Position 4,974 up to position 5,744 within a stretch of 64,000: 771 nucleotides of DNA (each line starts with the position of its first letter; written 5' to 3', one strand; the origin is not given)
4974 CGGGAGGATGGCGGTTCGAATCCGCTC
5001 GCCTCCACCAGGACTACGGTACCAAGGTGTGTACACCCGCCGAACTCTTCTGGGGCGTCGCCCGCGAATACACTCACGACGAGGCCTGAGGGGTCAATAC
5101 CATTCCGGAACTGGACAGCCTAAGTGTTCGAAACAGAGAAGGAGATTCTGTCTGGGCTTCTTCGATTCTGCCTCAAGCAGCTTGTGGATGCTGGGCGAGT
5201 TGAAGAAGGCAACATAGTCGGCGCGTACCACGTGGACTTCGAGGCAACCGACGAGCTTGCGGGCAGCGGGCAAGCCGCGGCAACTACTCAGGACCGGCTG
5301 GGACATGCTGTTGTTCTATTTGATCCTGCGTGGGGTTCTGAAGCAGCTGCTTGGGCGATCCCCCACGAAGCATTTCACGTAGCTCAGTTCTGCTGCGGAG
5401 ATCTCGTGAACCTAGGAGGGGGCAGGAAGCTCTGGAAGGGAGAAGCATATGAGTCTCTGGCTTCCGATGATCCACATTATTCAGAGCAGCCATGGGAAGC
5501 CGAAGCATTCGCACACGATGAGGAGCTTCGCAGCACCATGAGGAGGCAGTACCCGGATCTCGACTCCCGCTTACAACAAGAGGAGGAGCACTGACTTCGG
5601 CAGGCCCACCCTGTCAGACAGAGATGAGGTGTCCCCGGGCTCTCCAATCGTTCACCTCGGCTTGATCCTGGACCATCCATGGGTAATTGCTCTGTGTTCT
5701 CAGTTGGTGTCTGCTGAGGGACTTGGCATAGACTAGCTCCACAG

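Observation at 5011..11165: Lower-GC island docked directly on tRNA-Ala: ImmA-like peptidase + Mrr-nuclease fusion + giant surface protein, no recombinase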

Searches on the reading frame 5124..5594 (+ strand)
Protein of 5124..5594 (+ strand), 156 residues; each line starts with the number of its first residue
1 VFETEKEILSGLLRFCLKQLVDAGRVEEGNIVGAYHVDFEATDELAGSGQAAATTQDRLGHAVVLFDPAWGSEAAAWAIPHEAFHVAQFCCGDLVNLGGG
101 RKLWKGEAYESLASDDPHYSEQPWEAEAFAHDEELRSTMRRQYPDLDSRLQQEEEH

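Call 8: search_protein_families(library=pfam, proteins=[window:5124-5594:+], max_evalue=0.01)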
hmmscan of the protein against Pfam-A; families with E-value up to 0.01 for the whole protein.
window:5124-5594:+ (156 aa): 0 families

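Call 9: search_protein_families(library=padloc, proteins=[window:5124-5594:+], max_evalue=0.1)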
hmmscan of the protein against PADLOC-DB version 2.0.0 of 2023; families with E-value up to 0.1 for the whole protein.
window:5124-5594:+ (156 aa): 0 families

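Call 16: search_protein_families(library=ncbifam, proteins=[window:5124-5594:+], max_evalue=0.1)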
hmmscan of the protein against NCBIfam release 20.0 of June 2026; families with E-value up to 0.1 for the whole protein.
window:5124-5594:+ (156 aa): 1 family
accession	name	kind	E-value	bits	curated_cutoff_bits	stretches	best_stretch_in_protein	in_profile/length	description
NF005509.0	PRK07121.1-2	subfamily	0.061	11.9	630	1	71-146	65-136/527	FAD-binding protein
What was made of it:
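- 5124..5594 (+): ORF1, 156 aa: a minimal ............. zincin-like protein. This is cassette 1. No Pfam, PADLOC or NCBIfam hit (calls 8, 9, 16).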

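Call 18: find_homologous_proteins(query=window:5124-5594:+, max_evalue=0.01)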
Query window:5124-5594:+ (156 aa): 4 proteins with E <= 0.01 among 61 candidates.
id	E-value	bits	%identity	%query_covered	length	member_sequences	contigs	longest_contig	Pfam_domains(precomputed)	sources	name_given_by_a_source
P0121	3.5e-101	354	100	100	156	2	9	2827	-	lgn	-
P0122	8.1e-69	249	75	98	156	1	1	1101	-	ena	-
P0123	2.9e-63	231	66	99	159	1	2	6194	-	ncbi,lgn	-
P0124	5.4e-41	158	63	83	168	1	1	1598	-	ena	-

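Call 19: find_encoding_contigs(protein=P0123, flank=10000, max_places=4)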
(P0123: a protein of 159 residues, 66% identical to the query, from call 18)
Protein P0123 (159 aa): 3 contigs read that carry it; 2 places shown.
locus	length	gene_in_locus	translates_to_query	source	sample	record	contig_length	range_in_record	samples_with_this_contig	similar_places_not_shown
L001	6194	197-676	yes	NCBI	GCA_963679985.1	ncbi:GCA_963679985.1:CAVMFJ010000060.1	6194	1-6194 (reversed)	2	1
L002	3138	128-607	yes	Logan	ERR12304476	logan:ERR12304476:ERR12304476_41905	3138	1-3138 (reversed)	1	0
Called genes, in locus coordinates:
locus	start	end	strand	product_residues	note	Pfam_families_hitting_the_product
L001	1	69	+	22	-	?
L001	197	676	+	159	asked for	-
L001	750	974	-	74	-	-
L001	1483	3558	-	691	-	PF01477:PLAT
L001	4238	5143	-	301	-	PF17963:Big_9 (faint), PF18911:PKD_4, PF00801:PKD, PF00801:PKD, PF18911:PKD_4, PF22352:K319L-like_PKD (weak), PF18911:PKD_4, PF00801:PKD, +1 more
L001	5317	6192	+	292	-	?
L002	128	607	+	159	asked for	-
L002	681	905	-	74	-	-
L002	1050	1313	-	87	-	-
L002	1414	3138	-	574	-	?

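Call 60: search_solved_structures(query=A5, max_evalue=10)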
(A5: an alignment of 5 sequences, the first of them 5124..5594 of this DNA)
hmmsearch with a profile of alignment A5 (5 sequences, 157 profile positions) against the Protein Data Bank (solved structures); distinct sequences matched with E-value up to 10: 0.

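Call 66: search_protein_families(library=pfam, proteins=[L161:8302-9729:+, L161:7215-8213:+, L160:6848-8098:+, L160:6337-6837:+], max_evalue=0.001)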
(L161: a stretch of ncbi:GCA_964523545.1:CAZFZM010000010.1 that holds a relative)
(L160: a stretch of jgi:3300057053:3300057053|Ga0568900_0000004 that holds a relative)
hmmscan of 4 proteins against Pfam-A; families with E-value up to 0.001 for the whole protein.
L161:8302-9729:+ (475 aa): 0 families

L161:7215-8213:+ (332 aa): 0 families

L160:6848-8098:+ (416 aa): 0 families

L160:6337-6837:+ (166 aa): 0 families

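Call 70: predict_structure(alignment_id=A6)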
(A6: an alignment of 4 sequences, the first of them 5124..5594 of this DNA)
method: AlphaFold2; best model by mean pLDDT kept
length: 156 residues; sequences in the alignment: 4
mean_pLDDT: 49.1   pTM: 0.38
mean pLDDT of the five models: 49.1, 43.3, 40.9, 38.4, 34.7
residues with pLDDT >= 90: 0; 70-90: 10; 50-70: 55; < 50: 91
segments of 3 or more residues with pLDDT < 50: 1-3, 5-12, 14-16, 19-81, 113-119, 153-156
pLDDT, mean of each block of 10 residues (from residue 1): 41 48 44 35 33 38 40 40 52 64 74 48 65 60 55 45
secondary structure, 60 per line:
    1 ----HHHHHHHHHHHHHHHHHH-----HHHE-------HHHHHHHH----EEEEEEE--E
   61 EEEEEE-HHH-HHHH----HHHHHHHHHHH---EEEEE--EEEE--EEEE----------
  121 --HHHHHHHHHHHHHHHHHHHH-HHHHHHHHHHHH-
elements in order: H5-22 H39-46 E51-57 E60-66 H72-75 H80-90 E94-98 E101-104 E107-110 H123-142 H144-155
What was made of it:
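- On Zincin metallopeptidase superfamily (minimal gluzincin, DUF6782/SprT-like): The AF2 model is poor (pLDDT 49, call 70).
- Tried and rejected: The model is too poor (pLDDT 49) for a fold search (call 70).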

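Call 71: search_protein_representatives(alignment_id=A6)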
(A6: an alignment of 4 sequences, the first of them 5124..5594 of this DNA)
Query: 4 sequences, 159 profile positions. Proteins with E-value up to 0.001 (for the whole library): 244; up to 1e-10: 36; up to 1e-30: 3. The best 150 are listed.
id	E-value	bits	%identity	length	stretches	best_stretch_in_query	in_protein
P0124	1.2e-72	259.4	-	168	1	1-157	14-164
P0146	5.2e-72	257.3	-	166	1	1-153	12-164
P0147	2.2e-33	131.7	-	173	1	6-153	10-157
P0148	1.5e-29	119.3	-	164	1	3-152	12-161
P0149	3.2e-25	105.3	-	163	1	11-157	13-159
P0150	9.3e-24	100.5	-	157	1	6-145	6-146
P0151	3.6e-23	98.6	-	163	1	6-157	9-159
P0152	4.5e-22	95.0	-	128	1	6-118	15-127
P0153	5.0e-22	94.8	-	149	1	10-145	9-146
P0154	1.9e-21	93.0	-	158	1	13-148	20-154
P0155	9.0e-21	90.8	-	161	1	1-63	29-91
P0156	4.8e-20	88.4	-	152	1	5-148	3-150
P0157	4.9e-20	88.4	-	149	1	12-142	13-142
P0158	1.5e-19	86.8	-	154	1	6-148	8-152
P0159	1.6e-18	83.5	-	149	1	5-146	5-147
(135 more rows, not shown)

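Call 73: search_protein_families(library=pfam, alignment_id=A8, max_evalue=0.01)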
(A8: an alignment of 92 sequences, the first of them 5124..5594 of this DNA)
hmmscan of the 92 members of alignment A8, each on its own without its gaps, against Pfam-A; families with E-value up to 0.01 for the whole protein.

A. member 1, window:5124-5594:+ (156 aa): 0 families

B. families by the number of members that match (of 92 scanned): 11 families
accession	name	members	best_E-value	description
PF20573.4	DUF6782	28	4.9e-06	Putative metallopeptidase family (DUF6782)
PF10263.15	SprT-like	8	6.5e-06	SprT-like family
PF14891.12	Peptidase_M91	5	0.0016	Effector protein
PF06114.19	Peptidase_M78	4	0.0031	IrrE N-terminal-like domain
PF19527.4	DUF6055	2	0.00019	Family of unknown function (DUF6055)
PF03962.21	Mnd1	1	0.00013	Mnd1 HTH domain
PF10023.15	Aminopep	1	0.0011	Putative aminopeptidase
PF09551.15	Spore_II_R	1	0.0053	Stage II sporulation protein R (spore_II_R)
PF09768.15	Peptidase_M76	1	0.0082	Peptidase M76 family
PF13699.11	eCIS_core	1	0.0083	eCIS core domain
PF13702.11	Lysozyme_like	1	0.0098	Lysozyme-like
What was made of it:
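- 5124..5594 (+): The relatives hit DUF6782 and SprT-like (call 73).
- On ImmA/IrrE metallopeptidase (Peptidase_M78): Four of 92 relatives match weakly, best E 0.003 (call 73).
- On Zincin metallopeptidase superfamily (minimal gluzincin, DUF6782/SprT-like): DUF6782 is hit by 28 of 92 relatives (call 73).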

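Call 74: search_solved_structures(query=A8, max_evalue=10, show_alignments=2)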
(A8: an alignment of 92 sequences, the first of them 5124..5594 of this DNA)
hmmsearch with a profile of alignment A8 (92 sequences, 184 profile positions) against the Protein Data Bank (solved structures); distinct sequences matched with E-value up to 10: 8.
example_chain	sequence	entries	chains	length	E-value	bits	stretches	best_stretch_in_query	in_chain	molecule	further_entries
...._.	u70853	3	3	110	0.005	19.9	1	26-108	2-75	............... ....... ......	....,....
4qhj_A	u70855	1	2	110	0.0051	19.9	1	26-108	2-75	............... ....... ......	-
4qhi_A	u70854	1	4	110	0.013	18.6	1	26-108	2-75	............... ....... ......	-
4jix_A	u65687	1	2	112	0.02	17.9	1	25-108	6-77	Projannalysin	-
6e3k_A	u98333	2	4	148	0.33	14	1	10-78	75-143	Interferon gamma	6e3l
1eku_A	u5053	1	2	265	0.8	12.7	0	10-63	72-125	Interferon gamma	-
1fyh_A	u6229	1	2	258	1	12.4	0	10-63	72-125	Interferon gamma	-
3dte_A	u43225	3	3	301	1.3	12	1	78-107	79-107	IrrE protein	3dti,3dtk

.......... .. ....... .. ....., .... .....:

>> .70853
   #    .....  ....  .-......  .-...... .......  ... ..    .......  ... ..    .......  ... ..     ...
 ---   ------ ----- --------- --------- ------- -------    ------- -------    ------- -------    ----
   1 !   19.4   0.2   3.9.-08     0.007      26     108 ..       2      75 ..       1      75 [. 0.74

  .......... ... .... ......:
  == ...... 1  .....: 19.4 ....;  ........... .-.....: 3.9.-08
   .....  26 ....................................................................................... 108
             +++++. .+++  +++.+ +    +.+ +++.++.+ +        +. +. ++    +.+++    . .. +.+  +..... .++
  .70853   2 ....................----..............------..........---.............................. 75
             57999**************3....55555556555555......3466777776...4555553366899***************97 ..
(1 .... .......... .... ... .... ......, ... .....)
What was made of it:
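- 5124..5594 (+): The best PDB profile match is the minigluzincin MJ1213/projannalysin at E 0.005 (call 74).
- On ImmA/IrrE metallopeptidase (Peptidase_M78): IrrE in the PDB scores E 1.3 (call 74).
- On Zincin metallopeptidase superfamily (minimal gluzincin, DUF6782/SprT-like): The PDB profile hit to MJ1213 is borderline (E 0.005, call 74).
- Closest known: ImmA/IrrE. Different: The nearest families are DUF6782 (28 of 92) and SprT-like (8), and the best PDB hit is a minigluzincin at E 0.005 (calls 73, 74).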

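Call 75: find_encoding_contigs(protein=P0147, flank=4000, max_places=4)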
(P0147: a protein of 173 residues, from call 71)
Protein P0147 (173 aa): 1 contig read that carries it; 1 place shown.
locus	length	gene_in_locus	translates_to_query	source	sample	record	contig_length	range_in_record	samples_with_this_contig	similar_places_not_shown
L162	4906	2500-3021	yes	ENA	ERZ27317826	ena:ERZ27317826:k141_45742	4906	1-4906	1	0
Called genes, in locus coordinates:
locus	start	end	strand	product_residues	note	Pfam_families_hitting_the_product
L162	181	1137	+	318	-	PF13527:Acetyltransf_9 (faint), PF13480:Acetyltransf_6 (faint), PF13508:Acetyltransf_7 (weak), PF00583:Acetyltransf_1, PF13508:Acetyltransf_7, PF13673:Acetyltransf_10, PF08445:FR47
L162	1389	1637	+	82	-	-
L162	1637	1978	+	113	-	PF02452:PemK_toxin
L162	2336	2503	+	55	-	-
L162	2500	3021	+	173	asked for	-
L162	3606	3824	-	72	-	-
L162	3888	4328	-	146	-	-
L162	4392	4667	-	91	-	-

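Call 76: find_encoding_contigs(protein=P0148, flank=4000, max_places=4)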
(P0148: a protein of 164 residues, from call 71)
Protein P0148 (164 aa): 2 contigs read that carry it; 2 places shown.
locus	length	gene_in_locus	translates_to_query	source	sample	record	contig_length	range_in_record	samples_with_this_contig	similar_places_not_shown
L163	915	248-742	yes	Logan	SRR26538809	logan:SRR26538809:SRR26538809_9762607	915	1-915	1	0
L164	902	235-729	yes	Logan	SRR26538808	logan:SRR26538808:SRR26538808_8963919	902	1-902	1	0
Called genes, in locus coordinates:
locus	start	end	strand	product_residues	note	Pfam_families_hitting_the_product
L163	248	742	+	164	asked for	-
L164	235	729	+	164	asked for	-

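Call 77: find_encoding_contigs(protein=P0149, flank=4000, max_places=4)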
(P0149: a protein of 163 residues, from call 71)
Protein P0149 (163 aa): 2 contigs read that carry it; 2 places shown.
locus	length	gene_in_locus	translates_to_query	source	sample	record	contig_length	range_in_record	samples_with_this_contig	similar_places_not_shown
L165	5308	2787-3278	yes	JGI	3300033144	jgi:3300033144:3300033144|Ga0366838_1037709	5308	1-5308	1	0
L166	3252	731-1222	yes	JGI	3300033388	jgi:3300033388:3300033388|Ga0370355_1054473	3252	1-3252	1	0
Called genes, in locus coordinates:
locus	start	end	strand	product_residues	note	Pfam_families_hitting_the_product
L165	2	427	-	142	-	?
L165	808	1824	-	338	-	PF16289:PIN_12, PF18476:PIN_8 (faint)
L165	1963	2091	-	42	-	-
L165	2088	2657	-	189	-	-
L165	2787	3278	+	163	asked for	-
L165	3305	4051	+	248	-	-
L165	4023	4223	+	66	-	-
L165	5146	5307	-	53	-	?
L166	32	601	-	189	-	-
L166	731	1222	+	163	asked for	-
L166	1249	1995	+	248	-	-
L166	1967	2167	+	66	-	-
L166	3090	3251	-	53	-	?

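Call 96: search_protein_families(library=phrogs, proteins=[window:5124-5594:+], max_evalue=0.001)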
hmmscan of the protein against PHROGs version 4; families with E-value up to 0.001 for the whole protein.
window:5124-5594:+ (156 aa): 2 families
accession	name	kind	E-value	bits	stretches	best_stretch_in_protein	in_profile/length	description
phrog_16532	-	unknown function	2.1e-08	35.5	1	44-135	49-130/138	-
phrog_10499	-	unknown function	3.4e-08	34.9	1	79-138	82-140/149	-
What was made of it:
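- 5124..5594 (+): It matches phrog_16532 and phrog_10499 (call 96).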

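Call 97: search_dna_similar(query=window:5124-5594:+, collection=phages, mode=protein, max_evalue=0.001, max_rows=15)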
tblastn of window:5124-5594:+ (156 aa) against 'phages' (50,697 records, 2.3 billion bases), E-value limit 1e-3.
Records with a match: 2; places in all: 2; records where one place covers at least 80% of the query: 0.
Best place of each record, by identity: <60% 2.
By first word of the organism name: Caulobacter 2.
By host as written in the record: Caulobacter crescentus CB15 2.
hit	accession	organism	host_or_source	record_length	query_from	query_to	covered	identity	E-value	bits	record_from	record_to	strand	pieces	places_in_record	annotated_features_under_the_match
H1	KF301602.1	Caulobacter phage Cr30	Caulobacter crescentus CB15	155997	23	135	72%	24.6%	3e-6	51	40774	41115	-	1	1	hypothetical protein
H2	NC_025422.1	Caulobacter phage Cr30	Caulobacter crescentus CB15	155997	23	135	72%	24.6%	3e-6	51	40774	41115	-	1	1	hypothetical protein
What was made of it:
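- ORF1 relatives lie near PemK and PIN genes and in phages (calls 75, 77, 96, 97).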

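Call 98: search_dna_similar(query=window:5124-5594:+, collection=plasmids, mode=protein, max_evalue=0.001, max_rows=15)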
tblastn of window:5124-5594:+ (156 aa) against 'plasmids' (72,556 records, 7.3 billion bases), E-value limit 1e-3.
No match.

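Call 99: find_encoding_contigs(protein=P0122, flank=3000, max_places=4)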
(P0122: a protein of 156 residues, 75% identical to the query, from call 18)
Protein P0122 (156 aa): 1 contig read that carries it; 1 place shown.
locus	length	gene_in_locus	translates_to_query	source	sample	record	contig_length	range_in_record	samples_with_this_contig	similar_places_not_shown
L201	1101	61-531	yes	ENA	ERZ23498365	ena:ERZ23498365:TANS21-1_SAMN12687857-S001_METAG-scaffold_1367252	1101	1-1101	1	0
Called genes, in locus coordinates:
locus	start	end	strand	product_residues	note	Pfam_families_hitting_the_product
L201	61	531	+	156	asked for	-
